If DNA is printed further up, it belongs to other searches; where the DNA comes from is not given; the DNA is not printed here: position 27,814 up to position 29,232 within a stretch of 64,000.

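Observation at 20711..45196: Two diverged tandem cassettes of Y_Y_Y-type sensor kinase + LuxR regulator, each followed by a block of uncharacterised secreted proteins (candidate undescribed envelope/extracellular system)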

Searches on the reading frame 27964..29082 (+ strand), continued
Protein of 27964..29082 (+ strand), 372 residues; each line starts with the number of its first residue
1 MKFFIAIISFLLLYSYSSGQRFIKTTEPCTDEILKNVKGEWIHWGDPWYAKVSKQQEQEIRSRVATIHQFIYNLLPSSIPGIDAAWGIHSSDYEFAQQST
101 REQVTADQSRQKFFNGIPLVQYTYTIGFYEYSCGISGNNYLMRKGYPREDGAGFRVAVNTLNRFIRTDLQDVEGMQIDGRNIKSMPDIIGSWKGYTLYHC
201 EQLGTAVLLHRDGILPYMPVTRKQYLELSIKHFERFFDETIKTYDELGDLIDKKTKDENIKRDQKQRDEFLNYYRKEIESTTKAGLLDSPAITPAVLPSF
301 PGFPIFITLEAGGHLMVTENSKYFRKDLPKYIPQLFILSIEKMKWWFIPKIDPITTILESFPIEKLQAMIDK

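Call 33: find_encoding_contigs(protein=window:27964-29082:+, flank=10000, max_places=3)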
Protein window:27964-29082:+ (372 aa): 24 contigs read that carry it; 3 places shown.
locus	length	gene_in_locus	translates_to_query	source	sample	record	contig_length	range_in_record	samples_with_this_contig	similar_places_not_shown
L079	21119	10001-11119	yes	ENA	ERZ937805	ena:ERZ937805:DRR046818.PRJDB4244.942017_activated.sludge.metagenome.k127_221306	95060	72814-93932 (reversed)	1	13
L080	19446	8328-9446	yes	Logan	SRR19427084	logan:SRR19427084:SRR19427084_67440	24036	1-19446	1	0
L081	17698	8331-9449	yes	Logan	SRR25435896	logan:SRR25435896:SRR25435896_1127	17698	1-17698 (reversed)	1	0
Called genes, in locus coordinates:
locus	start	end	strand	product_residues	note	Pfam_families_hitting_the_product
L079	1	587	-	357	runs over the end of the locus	PF06580:His_kinase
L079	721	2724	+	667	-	PF13292:DXP_synthase_N, PF00676:E1_dh (weak), PF02779:Transket_pyr, PF02780:Transketolase_C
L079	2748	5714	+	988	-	PF07494:Reg_prop (faint), PF07495:Y_Y_Y (weak), PF07730:HisKA_3 (weak), PF02518:HATPase_c (weak)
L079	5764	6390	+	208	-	PF00072:Response_reg, PF13412:HTH_24 (faint), PF00196:GerE, PF04545:Sigma70_r4 (faint), PF08281:Sigma70_r4_2 (weak)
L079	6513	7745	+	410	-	PF00691:OmpA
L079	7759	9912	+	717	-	-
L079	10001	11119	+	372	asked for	-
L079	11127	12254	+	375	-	-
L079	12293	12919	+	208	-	-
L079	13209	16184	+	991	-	PF07494:Reg_prop (faint), PF07730:HisKA_3, PF02518:HATPase_c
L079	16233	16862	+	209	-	PF00072:Response_reg, PF00196:GerE, PF08281:Sigma70_r4_2 (weak)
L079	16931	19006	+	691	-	PF13181:TPR_8 (faint), PF00515:TPR_1 (faint), PF07719:TPR_2 (faint), PF14559:TPR_19 (faint)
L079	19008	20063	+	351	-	-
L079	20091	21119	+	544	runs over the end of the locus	PF20388:DUF6683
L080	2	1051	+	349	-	?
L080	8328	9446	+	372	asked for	-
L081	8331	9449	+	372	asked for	-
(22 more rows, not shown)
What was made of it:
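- The organism is common in activated sludge (call 33).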

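Call 36: search_protein_families(library=pfam, max_evalue=5, proteins=[window:27964-29079:+])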
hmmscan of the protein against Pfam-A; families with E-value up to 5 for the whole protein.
window:27964-29079:+ (372 aa): 0 families

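Call 70: search_protein_families(library=padloc, max_evalue=0.001, proteins=[window:27964-29082:+])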
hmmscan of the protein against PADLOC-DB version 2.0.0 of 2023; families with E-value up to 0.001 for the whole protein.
window:27964-29082:+ (372 aa): 0 families

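Call 73: fold_search(model_id=the predicted structure, library=viral)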
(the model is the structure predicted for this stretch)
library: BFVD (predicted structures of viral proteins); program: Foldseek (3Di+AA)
matches with E <= 10: 246; with E <= 0.001: 0
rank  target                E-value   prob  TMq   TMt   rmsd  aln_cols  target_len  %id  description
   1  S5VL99                1.2e-01  0.10  0.12  0.12  20.7       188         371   11  (no name in the UniProt tables at hand)
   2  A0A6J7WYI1            1.5e-01  0.04  0.07  0.12  18.7       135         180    4  Uncharacterized protein [uncultured Caudovirales phage]
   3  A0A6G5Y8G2            1.9e-01  0.06  0.08  0.17  12.3       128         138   11  (no name in the UniProt tables at hand)
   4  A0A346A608            2.6e-01  0.05  0.09  0.12  24.2       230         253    5  (no name in the UniProt tables at hand)
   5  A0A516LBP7            2.7e-01  0.03  0.08  0.11  17.8       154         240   10  (no name in the UniProt tables at hand)
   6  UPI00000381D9         2.7e-01  0.03  0.07  0.06  19.0       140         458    8  (no name look-up for this kind of identifier)
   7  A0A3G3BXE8            2.9e-01  0.15  0.12  0.14   6.9        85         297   13  (no name in the UniProt tables at hand)
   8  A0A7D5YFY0            3.4e-01  0.10  0.10  0.08  15.7       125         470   11  Uncharacterized protein [Scale drop disease virus]
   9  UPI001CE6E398         3.6e-01  0.09  0.10  0.17  12.2       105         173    8  (no name look-up for this kind of identifier)
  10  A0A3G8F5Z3            3.6e-01  0.07  0.07  0.17  12.0       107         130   10  (no name in the UniProt tables at hand)
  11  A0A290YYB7            3.6e-01  0.06  0.08  0.12  13.8        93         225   12  Envelope glycoprotein (Fragment) [Feline immunodeficiency virus]
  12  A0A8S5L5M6            3.6e-01  0.02  0.08  0.07  17.7       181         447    8  Maturation protein [ssRNA phage SRR6960549_4]
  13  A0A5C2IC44            3.9e-01  0.04  0.06  0.11  17.5       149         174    9  (no name in the UniProt tables at hand)
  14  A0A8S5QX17            4.1e-01  0.03  0.07  0.06  18.6       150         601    9  Concanavalin A-like lectin/glucanase superfamily protein [Siphoviridae sp. ctcuE16]
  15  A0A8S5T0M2            4.6e-01  0.06  0.08  0.16  13.1       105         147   11  Minor tail protein [Siphoviridae sp. ctiJm4]
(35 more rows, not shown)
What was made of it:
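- On Known protein family or fold for AMIDK proteins: Foldseek against BFVD: nothing below E 0.1 (call 73).
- Tried and rejected: AMIDK against viral structures gave nothing (call 73).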

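Call 79: search_protein_representatives(alignment_id=A1)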
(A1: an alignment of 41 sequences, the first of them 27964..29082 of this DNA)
Query: 41 sequences, 378 profile positions. Proteins with E-value up to 0.001 (for the whole library): 493; up to 1e-10: 302; up to 1e-30: 114. The best 150 are listed.
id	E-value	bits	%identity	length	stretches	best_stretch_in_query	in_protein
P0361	2.5e-162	556.6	-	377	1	1-378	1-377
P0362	1.6e-158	544.0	-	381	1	1-378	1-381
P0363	4.0e-120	417.6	-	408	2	1-274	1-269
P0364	2.3e-119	415.1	-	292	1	92-378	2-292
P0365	2.1e-112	392.3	-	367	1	1-378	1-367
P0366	1.0e-111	390.0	-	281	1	91-378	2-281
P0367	1.7e-111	389.3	-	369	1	1-378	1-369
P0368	8.5e-105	367.2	-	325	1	80-378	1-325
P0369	2.3e-104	365.8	-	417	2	2-274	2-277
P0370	3.2e-100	352.2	-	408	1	1-378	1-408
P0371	4.4e-100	351.7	-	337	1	34-378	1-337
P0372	6.9e-100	351.1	-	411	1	1-378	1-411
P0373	1.8e-99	349.7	-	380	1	1-378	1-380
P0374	5.6e-97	341.5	-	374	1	5-378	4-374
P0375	9.3e-97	340.8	-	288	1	1-279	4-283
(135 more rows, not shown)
